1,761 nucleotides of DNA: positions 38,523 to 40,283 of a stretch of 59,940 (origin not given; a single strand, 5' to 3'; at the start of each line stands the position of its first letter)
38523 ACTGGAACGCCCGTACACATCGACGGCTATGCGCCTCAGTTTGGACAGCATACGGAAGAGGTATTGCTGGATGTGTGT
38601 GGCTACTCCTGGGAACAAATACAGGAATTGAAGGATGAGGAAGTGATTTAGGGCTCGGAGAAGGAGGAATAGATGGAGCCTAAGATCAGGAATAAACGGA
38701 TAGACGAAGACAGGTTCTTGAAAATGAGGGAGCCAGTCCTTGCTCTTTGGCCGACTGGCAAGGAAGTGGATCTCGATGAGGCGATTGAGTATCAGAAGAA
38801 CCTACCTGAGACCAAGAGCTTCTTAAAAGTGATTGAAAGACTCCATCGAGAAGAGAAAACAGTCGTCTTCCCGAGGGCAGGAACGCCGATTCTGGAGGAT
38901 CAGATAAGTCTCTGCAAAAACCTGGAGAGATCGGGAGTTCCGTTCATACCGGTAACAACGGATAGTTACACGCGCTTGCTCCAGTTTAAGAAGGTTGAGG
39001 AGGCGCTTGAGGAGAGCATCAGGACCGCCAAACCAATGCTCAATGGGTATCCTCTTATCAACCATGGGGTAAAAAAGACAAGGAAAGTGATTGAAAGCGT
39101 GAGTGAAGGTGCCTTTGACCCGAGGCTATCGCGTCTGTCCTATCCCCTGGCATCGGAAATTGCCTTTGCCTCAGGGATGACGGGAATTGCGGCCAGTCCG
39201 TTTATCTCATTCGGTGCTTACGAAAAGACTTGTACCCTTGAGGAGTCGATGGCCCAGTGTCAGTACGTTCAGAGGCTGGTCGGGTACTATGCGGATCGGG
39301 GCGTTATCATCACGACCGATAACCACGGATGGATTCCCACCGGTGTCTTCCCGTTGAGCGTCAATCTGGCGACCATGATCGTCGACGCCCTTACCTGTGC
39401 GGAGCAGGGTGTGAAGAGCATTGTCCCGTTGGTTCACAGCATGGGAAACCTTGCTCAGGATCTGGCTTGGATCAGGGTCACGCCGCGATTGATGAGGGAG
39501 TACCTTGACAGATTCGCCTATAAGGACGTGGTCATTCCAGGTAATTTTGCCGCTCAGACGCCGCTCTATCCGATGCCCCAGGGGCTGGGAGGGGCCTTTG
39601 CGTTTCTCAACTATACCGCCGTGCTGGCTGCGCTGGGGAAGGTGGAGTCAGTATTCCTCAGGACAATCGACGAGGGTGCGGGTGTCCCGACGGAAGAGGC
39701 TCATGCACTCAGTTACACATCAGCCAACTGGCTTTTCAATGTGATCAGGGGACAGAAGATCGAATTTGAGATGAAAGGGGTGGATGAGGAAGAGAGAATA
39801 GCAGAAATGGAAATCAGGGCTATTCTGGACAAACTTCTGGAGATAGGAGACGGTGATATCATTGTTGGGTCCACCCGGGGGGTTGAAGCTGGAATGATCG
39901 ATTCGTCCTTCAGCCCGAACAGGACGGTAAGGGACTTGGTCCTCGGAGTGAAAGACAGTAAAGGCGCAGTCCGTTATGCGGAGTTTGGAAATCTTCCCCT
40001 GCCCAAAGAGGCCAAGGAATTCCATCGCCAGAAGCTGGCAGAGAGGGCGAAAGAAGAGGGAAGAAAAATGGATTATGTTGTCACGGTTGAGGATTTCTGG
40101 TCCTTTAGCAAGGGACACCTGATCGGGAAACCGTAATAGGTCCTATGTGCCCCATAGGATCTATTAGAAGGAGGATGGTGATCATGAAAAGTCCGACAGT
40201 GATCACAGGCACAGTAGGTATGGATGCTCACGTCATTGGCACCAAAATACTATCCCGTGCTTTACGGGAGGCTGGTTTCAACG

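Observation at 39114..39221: GlmE homologue: substrate-pocket segment diverges from the canonical glutamate-binding motif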

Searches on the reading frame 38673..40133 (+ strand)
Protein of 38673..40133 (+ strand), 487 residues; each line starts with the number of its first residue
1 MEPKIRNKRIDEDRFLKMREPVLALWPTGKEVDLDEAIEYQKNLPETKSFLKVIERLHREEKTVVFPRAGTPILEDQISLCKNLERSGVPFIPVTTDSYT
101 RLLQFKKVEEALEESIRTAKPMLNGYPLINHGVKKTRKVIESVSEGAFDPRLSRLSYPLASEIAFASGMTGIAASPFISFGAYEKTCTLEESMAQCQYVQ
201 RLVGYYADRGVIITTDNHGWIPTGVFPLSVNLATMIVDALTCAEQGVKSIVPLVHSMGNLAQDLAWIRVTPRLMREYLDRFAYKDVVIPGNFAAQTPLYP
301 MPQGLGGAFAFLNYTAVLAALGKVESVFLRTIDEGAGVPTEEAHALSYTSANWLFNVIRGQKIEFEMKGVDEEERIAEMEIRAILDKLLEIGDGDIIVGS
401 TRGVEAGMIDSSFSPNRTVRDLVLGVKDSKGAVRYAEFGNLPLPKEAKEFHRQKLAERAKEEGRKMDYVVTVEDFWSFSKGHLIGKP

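Call 3: search_solved_structures(query=window:38673-40133:+, max_evalue=0.01, show_alignments=2)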
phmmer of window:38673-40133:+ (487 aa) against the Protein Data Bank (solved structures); distinct sequences matched with E-value up to 0.01: 2.
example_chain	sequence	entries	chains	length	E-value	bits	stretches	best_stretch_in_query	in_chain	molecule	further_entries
6h9e_B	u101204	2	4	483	1.5e-95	324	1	5-487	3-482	Glutamate mutase epsilon subunit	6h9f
1cb7_B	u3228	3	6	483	2.6e-94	319.9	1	5-487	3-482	PROTEIN (GLUTAMATE MUTASE) | GLUTAMATE MUTASE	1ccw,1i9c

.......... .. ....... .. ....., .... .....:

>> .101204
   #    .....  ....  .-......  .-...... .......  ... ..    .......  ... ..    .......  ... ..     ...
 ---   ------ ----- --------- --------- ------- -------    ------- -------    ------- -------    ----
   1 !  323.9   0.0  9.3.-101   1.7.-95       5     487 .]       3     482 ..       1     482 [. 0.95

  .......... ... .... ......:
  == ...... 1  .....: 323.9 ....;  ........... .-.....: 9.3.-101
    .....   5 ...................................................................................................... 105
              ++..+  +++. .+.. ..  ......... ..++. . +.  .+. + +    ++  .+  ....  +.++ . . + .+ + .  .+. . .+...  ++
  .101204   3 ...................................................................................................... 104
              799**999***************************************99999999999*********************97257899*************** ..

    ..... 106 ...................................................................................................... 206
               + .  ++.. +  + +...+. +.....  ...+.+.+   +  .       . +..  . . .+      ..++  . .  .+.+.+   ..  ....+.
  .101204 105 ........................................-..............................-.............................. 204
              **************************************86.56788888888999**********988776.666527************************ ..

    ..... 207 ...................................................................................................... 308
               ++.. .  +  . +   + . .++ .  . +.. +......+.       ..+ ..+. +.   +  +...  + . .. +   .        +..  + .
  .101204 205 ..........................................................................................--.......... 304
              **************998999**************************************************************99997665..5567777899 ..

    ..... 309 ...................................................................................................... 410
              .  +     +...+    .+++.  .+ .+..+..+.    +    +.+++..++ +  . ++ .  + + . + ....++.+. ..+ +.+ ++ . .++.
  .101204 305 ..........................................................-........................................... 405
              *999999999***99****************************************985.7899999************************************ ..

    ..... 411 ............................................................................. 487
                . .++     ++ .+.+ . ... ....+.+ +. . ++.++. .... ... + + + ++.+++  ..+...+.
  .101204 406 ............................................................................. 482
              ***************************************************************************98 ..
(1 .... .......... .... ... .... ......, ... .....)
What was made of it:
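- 38673..40136 (+): GlmE-type catalytic (epsilon) subunit of an AdoCbl mutase, variant clade 'GlmE*' (487 aa). PDB 6h9e_B/1cb7_B E~1e-95, full length (call 3).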

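Call 4: search_protein_families(library=pfam, proteins=[window:38673-40133:+])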
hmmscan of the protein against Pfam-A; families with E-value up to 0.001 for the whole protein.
window:38673-40133:+ (487 aa): 1 family
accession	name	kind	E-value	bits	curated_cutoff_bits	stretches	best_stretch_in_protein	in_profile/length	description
PF06368.17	Met_asp_mut_E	-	2.9e-129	431.9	26.6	1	44-487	1-441/441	Methylaspartate mutase E chain (MutE)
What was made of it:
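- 38673..40136 (+): Pfam PF06368 2.9e-129 (call 4).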

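Call 9: find_homologous_proteins(query=window:38673-40133:+, max_evalue=1e-20)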
Query window:38673-40133:+ (487 aa): 1158 proteins with E <= 1e-20 among 8000 candidates; the best 120 are listed.
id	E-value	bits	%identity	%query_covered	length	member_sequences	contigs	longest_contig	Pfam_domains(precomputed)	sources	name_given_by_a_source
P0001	0.0e+0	1095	100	100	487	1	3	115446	PF06368.18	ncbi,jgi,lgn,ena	ncbi:MAG: hypothetical protein ABSB22_00155 [Thermodesulfobacteriota bacterium]|jgi:methylaspartate 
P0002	0.0e+0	1016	91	100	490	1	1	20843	PF06368.18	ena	-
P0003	7.9e-298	1006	91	100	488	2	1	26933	PF06368.18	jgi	jgi:methylaspartate mutase epsilon subunit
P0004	8.8e-288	973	88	100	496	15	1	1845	PF06368.18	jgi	jgi:methylaspartate mutase epsilon subunit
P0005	1.3e-286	969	87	100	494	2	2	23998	PF06368.18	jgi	jgi:methylaspartate mutase epsilon subunit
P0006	4.0e-281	951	85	100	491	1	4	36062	PF06368.18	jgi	jgi:methylaspartate mutase epsilon subunit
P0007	7.8e-280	947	86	99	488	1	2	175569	PF06368.18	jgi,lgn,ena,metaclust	metaclust:\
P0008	1.8e-274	929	84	100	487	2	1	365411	PF06368.18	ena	-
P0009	5.8e-260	881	79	99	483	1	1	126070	PF06368.18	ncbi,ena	-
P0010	1.8e-258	876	79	99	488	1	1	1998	PF06368.18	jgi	jgi:methylaspartate mutase epsilon subunit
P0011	1.1e-256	870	78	99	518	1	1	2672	PF06368.18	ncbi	-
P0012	1.3e-256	870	77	100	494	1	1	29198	PF06368.18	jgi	jgi:methylaspartate mutase epsilon subunit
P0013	3.6e-256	869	76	100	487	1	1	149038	PF06368.18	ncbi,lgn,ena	-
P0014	6.7e-256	868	78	100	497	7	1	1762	PF06368.18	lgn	-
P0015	6.5e-255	864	77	100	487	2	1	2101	PF06368.18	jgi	jgi:methylaspartate mutase epsilon subunit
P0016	4.1e-254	862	76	99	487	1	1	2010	PF06368.18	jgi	jgi:methylaspartate mutase epsilon subunit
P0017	3.6e-253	859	77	99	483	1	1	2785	PF06368.18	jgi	jgi:methylaspartate mutase epsilon subunit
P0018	7.8e-252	854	76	99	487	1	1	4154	PF06368.18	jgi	jgi:methylaspartate mutase epsilon subunit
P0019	1.3e-251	853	76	100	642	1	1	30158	PF06368.18,PF02310.25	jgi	jgi:methylaspartate mutase epsilon subunit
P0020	9.0e-248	841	74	100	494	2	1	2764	PF06368.18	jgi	jgi:methylaspartate mutase epsilon subunit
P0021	4.2e-247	839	74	100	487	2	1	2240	PF06368.18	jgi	jgi:methylaspartate mutase epsilon subunit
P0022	1.2e-246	837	73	100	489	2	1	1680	PF06368.18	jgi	-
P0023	1.3e-246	837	75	99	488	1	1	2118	PF06368.18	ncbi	-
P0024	3.9e-246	835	75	99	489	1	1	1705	PF06368.18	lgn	-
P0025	1.3e-245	834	73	100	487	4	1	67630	PF06368.18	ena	-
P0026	1.8e-245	833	74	99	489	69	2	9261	PF06368.18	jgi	-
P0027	4.2e-245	832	73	100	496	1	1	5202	PF06368.18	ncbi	-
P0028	4.7e-244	829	72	100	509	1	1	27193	PF06368.18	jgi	jgi:methylaspartate mutase epsilon subunit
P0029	1.2e-243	827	74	100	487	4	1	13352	PF06368.18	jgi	jgi:methylaspartate mutase epsilon subunit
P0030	5.3e-243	825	74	100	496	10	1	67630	PF06368.18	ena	-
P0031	6.2e-243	825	72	100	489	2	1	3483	PF06368.18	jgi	jgi:methylaspartate mutase epsilon subunit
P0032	3.5e-242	822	73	100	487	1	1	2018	PF06368.18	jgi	jgi:methylaspartate mutase epsilon subunit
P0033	6.4e-242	822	73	100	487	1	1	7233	PF06368.18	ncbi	-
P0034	6.6e-242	821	73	100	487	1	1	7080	PF06368.18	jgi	-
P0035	1.6e-241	820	73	100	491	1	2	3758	PF06368.18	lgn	-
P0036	5.6e-240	815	72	100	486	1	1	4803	PF06368.18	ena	-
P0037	6.9e-240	815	72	100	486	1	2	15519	PF06368.18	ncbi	-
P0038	7.9e-240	815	72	100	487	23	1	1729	PF06368.18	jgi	-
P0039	1.3e-239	814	72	100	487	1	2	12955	PF06368.18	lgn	-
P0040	2.1e-239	813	72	99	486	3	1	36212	PF06368.18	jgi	jgi:methylaspartate mutase epsilon subunit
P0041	2.3e-239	813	72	100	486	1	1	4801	PF06368.18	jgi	jgi:methylaspartate mutase epsilon subunit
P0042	2.8e-239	813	72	100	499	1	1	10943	PF06368.18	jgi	jgi:methylaspartate mutase epsilon subunit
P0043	3.1e-239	813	72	99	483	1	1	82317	PF06368.18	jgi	jgi:methylaspartate mutase epsilon subunit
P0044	5.2e-239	812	72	100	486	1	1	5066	PF06368.18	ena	-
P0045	7.6e-239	811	72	99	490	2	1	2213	PF06368.18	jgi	jgi:methylaspartate mutase epsilon subunit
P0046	6.9e-238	808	72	100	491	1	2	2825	PF06368.18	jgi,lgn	-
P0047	8.0e-238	808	72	100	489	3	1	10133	PF06368.18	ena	-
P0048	1.2e-237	808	71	100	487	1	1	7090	PF06368.18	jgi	jgi:methylaspartate mutase epsilon subunit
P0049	2.6e-237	806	71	100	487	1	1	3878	PF06368.18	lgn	-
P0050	3.4e-237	806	71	99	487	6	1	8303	PF06368.18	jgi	jgi:methylaspartate mutase epsilon subunit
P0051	9.2e-237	805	71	100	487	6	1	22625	PF06368.18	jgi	jgi:methylaspartate mutase epsilon subunit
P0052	1.3e-236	804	71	100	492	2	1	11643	PF06368.18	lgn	-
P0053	2.6e-236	803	71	99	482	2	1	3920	PF06368.18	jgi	jgi:methylaspartate mutase epsilon subunit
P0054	4.5e-236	802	70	100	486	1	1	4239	PF06368.18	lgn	-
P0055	1.1e-235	801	71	100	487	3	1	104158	PF06368.18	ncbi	-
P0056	1.2e-235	801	71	100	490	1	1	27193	PF06368.18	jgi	jgi:methylaspartate mutase epsilon subunit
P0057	2.1e-235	800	71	100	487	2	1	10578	PF06368.18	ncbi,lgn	-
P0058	1.1e-234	798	70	100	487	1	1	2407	PF06368.18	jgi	jgi:methylaspartate mutase epsilon subunit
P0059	1.3e-234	797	70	100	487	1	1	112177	PF06368.18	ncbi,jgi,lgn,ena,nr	ncbi:MAG TPA: hypothetical protein VMT62_16385 [Syntrophorhabdaceae bacterium]|nr:hypothetical prote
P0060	1.3e-234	797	70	100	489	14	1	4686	PF06368.18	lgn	-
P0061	5.7e-234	795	70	100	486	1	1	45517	PF06368.18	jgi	jgi:methylaspartate mutase epsilon subunit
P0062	7.3e-234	795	71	100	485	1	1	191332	PF06368.18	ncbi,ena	-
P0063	1.0e-233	795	69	100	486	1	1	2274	PF06368.18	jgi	jgi:methylaspartate mutase epsilon subunit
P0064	1.7e-233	794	70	100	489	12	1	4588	PF06368.18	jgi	jgi:methylaspartate mutase epsilon subunit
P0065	7.2e-233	792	70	100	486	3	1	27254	PF06368.18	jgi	jgi:methylaspartate mutase epsilon subunit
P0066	4.2e-232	789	70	100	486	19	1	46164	PF06368.18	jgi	jgi:methylaspartate mutase epsilon subunit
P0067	5.5e-232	789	71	100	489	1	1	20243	PF06368.18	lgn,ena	-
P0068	7.2e-232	788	71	100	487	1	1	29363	PF06368.18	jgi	jgi:methylaspartate mutase epsilon subunit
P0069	7.7e-232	788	71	100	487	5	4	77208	PF06368.18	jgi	jgi:methylaspartate mutase epsilon subunit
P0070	9.5e-232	788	72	100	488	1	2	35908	PF06368.18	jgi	jgi:methylaspartate mutase epsilon subunit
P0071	1.4e-231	787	71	100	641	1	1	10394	PF06368.18,PF02310.25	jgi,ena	-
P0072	1.6e-231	787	71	100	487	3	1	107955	PF06368.18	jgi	jgi:methylaspartate mutase epsilon subunit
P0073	1.8e-231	787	69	100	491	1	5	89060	PF06368.18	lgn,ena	-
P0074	2.4e-231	787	69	100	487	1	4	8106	PF06368.18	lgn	-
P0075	3.3e-231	786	69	100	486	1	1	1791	PF06368.18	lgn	-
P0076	3.6e-231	786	71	100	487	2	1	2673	PF06368.18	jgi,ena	-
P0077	3.8e-231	786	71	100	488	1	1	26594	PF06368.18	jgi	jgi:methylaspartate mutase epsilon subunit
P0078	6.6e-231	785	69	100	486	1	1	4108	PF06368.18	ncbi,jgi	jgi:methylaspartate mutase epsilon subunit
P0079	9.3e-231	785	70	100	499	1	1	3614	PF06368.18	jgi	jgi:methylaspartate mutase epsilon subunit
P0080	1.6e-230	784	69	100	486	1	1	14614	PF06368.18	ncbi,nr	ncbi:MAG TPA: hypothetical protein VHO84_04420 [Syntrophorhabdaceae bacterium]|nr:hypothetical prote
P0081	2.5e-230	783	69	100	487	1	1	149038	PF06368.18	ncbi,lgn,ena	-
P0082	3.5e-230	783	70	100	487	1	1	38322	PF06368.18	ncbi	-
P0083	3.8e-230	783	70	100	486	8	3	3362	PF06368.18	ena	-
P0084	5.1e-230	782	68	100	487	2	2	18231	PF06368.18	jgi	jgi:methylaspartate mutase epsilon subunit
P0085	1.1e-229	781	71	100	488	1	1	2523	PF06368.18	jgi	jgi:methylaspartate mutase epsilon subunit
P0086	1.2e-229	781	70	100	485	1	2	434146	PF06368.18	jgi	jgi:methylaspartate mutase epsilon subunit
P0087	1.5e-229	781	69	100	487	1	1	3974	PF06368.18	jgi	jgi:methylaspartate mutase epsilon subunit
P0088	1.7e-229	781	69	99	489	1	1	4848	PF06368.18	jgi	jgi:methylaspartate mutase epsilon subunit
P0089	1.8e-229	781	69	100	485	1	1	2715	PF06368.18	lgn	-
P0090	2.4e-229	780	69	100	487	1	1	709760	PF06368.18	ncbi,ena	-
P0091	2.4e-229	780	70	100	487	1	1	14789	PF06368.18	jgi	jgi:methylaspartate mutase epsilon subunit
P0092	2.8e-229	780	70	100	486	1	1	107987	PF06368.18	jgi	jgi:methylaspartate mutase epsilon subunit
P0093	4.5e-229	779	68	100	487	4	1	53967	PF06368.18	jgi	jgi:methylaspartate mutase epsilon subunit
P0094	4.7e-229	779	70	100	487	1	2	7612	PF06368.18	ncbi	-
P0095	4.7e-229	779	70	100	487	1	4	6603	PF06368.18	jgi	jgi:methylaspartate mutase epsilon subunit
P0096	6.0e-229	779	70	100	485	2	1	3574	PF06368.18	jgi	jgi:methylaspartate mutase epsilon subunit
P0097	7.4e-229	778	69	100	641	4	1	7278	PF06368.18,PF02310.25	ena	-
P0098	1.5e-228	777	69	100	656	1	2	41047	PF06368.18,PF02310.25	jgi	jgi:methylaspartate mutase epsilon subunit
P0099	1.6e-228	777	70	100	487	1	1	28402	PF06368.18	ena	-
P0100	1.9e-228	777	69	100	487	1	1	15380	PF06368.18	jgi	jgi:methylaspartate mutase epsilon subunit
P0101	4.4e-228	776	70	100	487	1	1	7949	PF06368.18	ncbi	-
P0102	4.9e-228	776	67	100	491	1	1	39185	PF06368.18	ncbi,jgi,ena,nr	ncbi:MAG TPA: hypothetical protein VMT62_13150 [Syntrophorhabdaceae bacterium]|nr:hypothetical prote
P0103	5.8e-228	776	70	100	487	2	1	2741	PF06368.18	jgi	-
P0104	6.6e-228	775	69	100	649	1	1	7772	PF06368.18,PF02310.25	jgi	jgi:methylaspartate mutase epsilon subunit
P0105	8.4e-228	775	69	100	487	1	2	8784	PF06368.18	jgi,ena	-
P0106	9.1e-228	775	70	100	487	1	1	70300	PF06368.18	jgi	jgi:methylaspartate mutase epsilon subunit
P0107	1.1e-227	775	70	100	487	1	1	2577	PF06368.18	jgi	jgi:methylaspartate mutase epsilon subunit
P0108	1.1e-227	775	69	100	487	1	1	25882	PF06368.18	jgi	jgi:methylaspartate mutase epsilon subunit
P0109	1.2e-227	774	67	100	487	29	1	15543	PF06368.18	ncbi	-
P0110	1.5e-227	774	70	100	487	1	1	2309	PF06368.18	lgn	-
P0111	1.6e-227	774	69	100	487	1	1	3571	PF06368.18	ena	-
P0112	1.6e-227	774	69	100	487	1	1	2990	PF06368.18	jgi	-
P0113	2.0e-227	774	69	100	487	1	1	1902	PF06368.18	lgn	-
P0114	2.0e-227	774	70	100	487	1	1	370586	PF06368.18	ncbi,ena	-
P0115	2.4e-227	774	70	100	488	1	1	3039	PF06368.18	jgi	jgi:methylaspartate mutase epsilon subunit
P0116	2.9e-227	773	70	100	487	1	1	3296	PF06368.18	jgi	jgi:methylaspartate mutase epsilon subunit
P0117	3.9e-227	773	69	100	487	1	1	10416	PF06368.18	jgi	jgi:methylaspartate mutase epsilon subunit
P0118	7.5e-227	772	69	100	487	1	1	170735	PF06368.18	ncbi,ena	-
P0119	7.8e-227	772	69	100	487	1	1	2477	PF06368.18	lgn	-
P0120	9.2e-227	772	67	100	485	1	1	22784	PF06368.18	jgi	jgi:methylaspartate mutase epsilon subunit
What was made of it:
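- Automatic annotation as methylaspartate mutase (call 9).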

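Call 14: find_encoding_contigs(protein=P0001, flank=10000, max_places=3)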
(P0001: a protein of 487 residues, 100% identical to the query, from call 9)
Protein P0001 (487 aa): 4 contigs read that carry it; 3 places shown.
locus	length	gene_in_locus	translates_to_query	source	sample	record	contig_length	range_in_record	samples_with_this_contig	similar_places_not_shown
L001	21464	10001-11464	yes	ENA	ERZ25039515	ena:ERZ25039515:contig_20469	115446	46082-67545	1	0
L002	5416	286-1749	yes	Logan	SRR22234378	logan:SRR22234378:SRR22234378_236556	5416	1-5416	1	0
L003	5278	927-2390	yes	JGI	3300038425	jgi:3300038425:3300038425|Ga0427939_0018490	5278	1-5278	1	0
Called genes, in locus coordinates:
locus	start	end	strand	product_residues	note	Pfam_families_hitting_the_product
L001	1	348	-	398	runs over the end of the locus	PF02515:CoA_transf_3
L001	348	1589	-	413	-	PF02515:CoA_transf_3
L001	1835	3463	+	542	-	PF05977:MFS_3, PF07690:MFS_1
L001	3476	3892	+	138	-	PF13714:PEP_mutase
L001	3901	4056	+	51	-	-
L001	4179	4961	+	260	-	PF00106:adh_short, PF08659:KR, PF13561:adh_short_C2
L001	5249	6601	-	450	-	PF05378:Hydant_A_N (weak), PF13941:MutL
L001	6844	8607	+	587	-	PF01144:CoA_trans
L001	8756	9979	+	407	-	PF02515:CoA_transf_3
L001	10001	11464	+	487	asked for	PF06368:Met_asp_mut_E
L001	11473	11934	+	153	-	PF02310:B12-binding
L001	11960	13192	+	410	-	PF02515:CoA_transf_3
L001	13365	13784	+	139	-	PF00724:Oxidored_FMN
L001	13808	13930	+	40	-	-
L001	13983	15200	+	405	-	PF02515:CoA_transf_3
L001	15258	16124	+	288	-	PF00378:ECH_1, PF16113:ECH_2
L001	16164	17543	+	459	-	PF03972:MmgE_PrpD_N, PF19305:MmgE_PrpD_C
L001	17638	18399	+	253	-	PF00106:adh_short, PF08659:KR, PF13561:adh_short_C2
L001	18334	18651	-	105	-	-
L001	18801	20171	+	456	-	PF00890:FAD_binding_2, PF01134:GIDA (weak), PF01266:DAO, PF03486:HI0933_like, PF07992:Pyr_redox_2 (faint), PF12831:FAD_oxidored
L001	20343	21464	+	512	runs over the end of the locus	PF01512:Complex1_51K, PF10589:NADH_4Fe-4S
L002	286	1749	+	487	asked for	PF06368:Met_asp_mut_E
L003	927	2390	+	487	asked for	PF06368:Met_asp_mut_E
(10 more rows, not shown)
